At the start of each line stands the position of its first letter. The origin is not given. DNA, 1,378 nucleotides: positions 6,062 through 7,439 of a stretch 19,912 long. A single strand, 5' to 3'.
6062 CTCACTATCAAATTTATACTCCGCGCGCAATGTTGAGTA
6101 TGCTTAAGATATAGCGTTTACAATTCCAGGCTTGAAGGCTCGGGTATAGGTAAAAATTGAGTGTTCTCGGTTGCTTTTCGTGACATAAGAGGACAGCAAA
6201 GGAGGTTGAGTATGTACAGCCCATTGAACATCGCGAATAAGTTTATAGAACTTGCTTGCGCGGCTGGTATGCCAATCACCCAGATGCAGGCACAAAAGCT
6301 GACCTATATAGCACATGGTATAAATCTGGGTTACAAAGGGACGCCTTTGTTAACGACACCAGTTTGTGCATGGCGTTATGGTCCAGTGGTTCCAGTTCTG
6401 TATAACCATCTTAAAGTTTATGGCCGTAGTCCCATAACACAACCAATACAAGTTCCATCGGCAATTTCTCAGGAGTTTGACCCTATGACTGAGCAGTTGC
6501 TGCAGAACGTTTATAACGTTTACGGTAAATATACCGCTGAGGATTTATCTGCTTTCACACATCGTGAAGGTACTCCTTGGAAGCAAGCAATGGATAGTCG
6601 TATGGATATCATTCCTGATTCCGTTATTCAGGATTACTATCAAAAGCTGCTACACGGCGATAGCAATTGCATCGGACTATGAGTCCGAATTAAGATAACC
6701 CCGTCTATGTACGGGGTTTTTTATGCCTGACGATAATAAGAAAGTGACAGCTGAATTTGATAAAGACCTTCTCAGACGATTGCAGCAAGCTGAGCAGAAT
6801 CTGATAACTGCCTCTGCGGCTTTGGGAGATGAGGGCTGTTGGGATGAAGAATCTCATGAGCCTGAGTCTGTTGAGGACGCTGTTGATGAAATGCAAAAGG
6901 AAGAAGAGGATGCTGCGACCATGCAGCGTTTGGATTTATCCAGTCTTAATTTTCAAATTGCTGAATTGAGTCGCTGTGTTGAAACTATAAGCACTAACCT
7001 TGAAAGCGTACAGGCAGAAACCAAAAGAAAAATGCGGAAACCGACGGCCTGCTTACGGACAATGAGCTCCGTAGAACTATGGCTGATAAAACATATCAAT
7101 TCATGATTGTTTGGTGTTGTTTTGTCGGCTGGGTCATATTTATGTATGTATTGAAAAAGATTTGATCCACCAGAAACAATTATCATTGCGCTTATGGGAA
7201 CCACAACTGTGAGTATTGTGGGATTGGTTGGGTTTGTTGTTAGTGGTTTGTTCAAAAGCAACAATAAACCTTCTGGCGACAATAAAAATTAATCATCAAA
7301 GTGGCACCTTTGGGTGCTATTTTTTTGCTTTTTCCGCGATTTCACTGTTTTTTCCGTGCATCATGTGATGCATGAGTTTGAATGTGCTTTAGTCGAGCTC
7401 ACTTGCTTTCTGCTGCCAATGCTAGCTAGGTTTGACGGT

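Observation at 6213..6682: Panacea-domain (DUF4065-like) protein with no obvious canonical toxin partner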

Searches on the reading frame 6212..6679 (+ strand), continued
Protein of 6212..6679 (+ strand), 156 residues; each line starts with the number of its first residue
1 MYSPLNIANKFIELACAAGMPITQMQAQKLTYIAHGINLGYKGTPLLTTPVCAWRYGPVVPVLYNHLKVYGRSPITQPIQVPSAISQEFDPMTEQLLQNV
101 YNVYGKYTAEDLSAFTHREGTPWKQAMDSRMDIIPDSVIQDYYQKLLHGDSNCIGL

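Call 77: list_cluster_members(proteins=[P0066, P0001, window:6212-6679:+])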
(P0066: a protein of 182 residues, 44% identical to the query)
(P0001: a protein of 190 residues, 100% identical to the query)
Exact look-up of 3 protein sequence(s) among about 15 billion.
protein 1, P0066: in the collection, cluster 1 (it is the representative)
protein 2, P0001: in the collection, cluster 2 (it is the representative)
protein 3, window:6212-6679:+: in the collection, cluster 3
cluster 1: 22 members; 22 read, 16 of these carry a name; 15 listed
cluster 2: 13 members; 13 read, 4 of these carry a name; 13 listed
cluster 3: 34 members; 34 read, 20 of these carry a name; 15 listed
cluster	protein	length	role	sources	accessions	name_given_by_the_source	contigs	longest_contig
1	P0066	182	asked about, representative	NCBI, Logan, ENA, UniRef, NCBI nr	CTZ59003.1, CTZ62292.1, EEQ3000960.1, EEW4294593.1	hypothetical protein MZD66_21275 [Escherichia coli] | hypothetical protein n=1 Tax=Escherichia TaxID=561 RepID=UPI0006A5643D | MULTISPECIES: hypothetical protein [Escherichia]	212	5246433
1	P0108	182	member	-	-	hypothetical protein ACKKEH_003743 [Escherichia coli] | Uncharacterized protein n=1 Tax=Escherichia coli TaxID=562 RepID=A0A3W2VTW9_ECOLX | hypothetical protein [Escherichia coli]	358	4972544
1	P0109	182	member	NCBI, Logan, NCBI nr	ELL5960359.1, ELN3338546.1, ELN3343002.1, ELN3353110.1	hypothetical protein UL378_004009 [Escherichia coli] | hypothetical protein [Escherichia coli]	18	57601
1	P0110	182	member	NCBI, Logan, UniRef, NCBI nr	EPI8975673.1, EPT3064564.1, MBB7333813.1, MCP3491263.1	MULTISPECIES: hypothetical protein [Escherichia] | hypothetical protein n=1 Tax=Escherichia TaxID=561 RepID=UPI000B7CC9A2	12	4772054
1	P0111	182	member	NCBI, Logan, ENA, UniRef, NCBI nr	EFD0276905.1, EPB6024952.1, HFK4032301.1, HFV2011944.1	hypothetical protein OCV15_20340 [Escherichia coli] | hypothetical protein n=1 Tax=Escherichia coli TaxID=562 RepID=UPI0017FFC869 | hypothetical protein [Escherichia coli]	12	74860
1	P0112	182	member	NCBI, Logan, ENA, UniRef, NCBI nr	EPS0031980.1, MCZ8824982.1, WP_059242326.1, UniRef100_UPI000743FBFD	hypothetical protein ACVBCQ_003700 [Escherichia albertii] | hypothetical protein n=1 Tax=Escherichia albertii TaxID=208962 RepID=UPI000743FBFD | hypothetical protein [Escherichia albertii]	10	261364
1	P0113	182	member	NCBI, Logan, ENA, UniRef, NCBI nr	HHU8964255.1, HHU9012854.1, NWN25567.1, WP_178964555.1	hypothetical protein GY662_11980 [Escherichia marmotae] | hypothetical protein n=1 Tax=Escherichia marmotae TaxID=1499973 RepID=UPI0015BDF7D2 | hypothetical protein [Escherichia marmotae]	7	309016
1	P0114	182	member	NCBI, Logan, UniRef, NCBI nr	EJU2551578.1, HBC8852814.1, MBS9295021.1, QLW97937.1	hypothetical protein HV188_00880 [Escherichia coli] | hypothetical protein n=1 Tax=Escherichia coli TaxID=562 RepID=UPI0015E97689 | hypothetical protein [Escherichia coli]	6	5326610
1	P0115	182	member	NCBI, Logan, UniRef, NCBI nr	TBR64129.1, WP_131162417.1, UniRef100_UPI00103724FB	hypothetical protein [Escherichia sp. E10V4] | hypothetical protein n=1 Tax=Escherichia sp. E10V4 TaxID=2478971 RepID=UPI00103724FB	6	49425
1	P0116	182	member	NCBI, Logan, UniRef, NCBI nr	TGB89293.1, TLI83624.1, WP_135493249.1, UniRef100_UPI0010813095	hypothetical protein [Escherichia sp. E2748] | hypothetical protein n=1 Tax=Escherichia sp. E2748 TaxID=2044460 RepID=UPI0010813095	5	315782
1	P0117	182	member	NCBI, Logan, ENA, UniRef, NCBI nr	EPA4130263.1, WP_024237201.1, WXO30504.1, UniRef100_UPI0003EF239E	hypothetical protein [Escherichia coli] | hypothetical protein n=1 Tax=Escherichia coli TaxID=562 RepID=UPI0003EF239E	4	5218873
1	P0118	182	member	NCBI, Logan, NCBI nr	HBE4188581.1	TPA: hypothetical protein KL715_003277 [Escherichia coli] | hypothetical protein [Escherichia coli]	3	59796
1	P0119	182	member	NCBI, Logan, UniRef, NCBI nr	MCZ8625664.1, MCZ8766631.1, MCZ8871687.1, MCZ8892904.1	hypothetical protein OM363_14460 [Escherichia albertii] | hypothetical protein n=1 Tax=Escherichia albertii TaxID=208962 RepID=UPI0002B9492F | hypothetical protein [Escherichia albertii]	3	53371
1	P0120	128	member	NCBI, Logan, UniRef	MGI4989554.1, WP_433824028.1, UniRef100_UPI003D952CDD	hypothetical protein [Escherichia coli] | hypothetical protein n=1 Tax=Escherichia coli TaxID=562 RepID=UPI003D952CDD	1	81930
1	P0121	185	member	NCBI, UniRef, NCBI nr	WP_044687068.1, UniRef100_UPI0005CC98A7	hypothetical protein [Escherichia coli] | hypothetical protein n=1 Tax=Escherichia coli TaxID=562 RepID=UPI0005CC98A7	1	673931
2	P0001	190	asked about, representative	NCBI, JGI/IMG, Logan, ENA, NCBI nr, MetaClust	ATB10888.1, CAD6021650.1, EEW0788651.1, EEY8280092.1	DUF2975 domain-containing protein [Escherichia marmotae] | hypothetical protein | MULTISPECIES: DUF2975 domain-containing protein [Escherichia]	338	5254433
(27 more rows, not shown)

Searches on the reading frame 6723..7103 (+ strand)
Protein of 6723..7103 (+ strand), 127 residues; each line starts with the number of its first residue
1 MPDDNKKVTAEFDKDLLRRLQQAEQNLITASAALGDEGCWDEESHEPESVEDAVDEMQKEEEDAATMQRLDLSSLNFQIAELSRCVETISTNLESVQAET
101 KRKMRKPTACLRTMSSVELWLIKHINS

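Call 6: search_protein_families(library=pfam, proteins=[window:6723-7103:+], max_evalue=0.1)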
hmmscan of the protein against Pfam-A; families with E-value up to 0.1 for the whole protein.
window:6723-7103:+ (127 aa): 3 families
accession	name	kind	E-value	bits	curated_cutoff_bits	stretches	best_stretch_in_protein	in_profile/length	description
PF15222.11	KAR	-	0.018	15.8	27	1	61-116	48-103/105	Kidney androgen-regulated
PF05667.16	CCDC22_CC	-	0.018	14.7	39.2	1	11-105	159-247/477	CCDC22 protein coiled-coil region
PF14992.11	TMCO5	-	0.07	12.8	32.2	1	11-111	7-103/280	TMCO5 family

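Call 7: search_protein_families(library=padloc, proteins=[window:6723-7103:+], max_evalue=1)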
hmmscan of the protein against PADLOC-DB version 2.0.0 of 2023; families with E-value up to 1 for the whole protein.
window:6723-7103:+ (127 aa): 0 families

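Call 8: search_protein_families(library=phrogs, proteins=[window:6723-7103:+], max_evalue=0.1)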
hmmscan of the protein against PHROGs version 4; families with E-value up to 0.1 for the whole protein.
window:6723-7103:+ (127 aa): 1 family
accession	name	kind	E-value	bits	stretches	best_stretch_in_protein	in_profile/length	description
phrog_26171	-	unknown function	2.1e-67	227.7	1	1-106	1-106/190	-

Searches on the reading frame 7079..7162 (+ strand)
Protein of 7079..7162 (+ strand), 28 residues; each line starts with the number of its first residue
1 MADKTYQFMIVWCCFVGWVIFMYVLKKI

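Call 6: search_protein_families(library=pfam, proteins=[window:7079-7162:+], max_evalue=0.1)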
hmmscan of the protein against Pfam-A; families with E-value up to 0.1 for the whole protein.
window:7079-7162:+ (28 aa): 1 family
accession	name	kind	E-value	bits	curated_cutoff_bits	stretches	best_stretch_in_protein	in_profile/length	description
PF15823.10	UPF0524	-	0.031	14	27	1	8-26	39-57/239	UPF0524 of C3orf70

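Call 7: search_protein_families(library=padloc, proteins=[window:7079-7162:+], max_evalue=1)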
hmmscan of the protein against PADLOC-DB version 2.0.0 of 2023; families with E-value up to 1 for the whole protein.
window:7079-7162:+ (28 aa): 0 families

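Call 8: search_protein_families(library=phrogs, proteins=[window:7079-7162:+], max_evalue=0.1)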
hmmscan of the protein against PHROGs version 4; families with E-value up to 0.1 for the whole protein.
window:7079-7162:+ (28 aa): 2 families
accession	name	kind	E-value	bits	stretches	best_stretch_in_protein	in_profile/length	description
phrog_26171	-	unknown function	6.2e-15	56.6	1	1-27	120-146/190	-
phrog_13343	-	unknown function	0.025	15.6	1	1-25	114-138/182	-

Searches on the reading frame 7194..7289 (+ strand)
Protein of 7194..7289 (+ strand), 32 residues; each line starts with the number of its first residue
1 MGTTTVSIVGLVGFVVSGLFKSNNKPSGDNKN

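Call 6: search_protein_families(library=pfam, proteins=[window:7194-7289:+], max_evalue=0.1)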
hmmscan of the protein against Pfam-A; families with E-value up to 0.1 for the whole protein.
window:7194-7289:+ (32 aa): 0 families

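Call 7: search_protein_families(library=padloc, proteins=[window:7194-7289:+], max_evalue=1)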
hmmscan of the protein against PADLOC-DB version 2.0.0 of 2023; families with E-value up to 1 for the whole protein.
window:7194-7289:+ (32 aa): 0 families

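Call 8: search_protein_families(library=phrogs, proteins=[window:7194-7289:+], max_evalue=0.1)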
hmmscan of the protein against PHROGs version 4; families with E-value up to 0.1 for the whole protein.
window:7194-7289:+ (32 aa): 2 families
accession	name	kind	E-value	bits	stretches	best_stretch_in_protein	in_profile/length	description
phrog_26171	-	unknown function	4.1e-16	60.4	1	1-32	159-190/190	-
phrog_13343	-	unknown function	1.7e-09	38.9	1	1-24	153-176/182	-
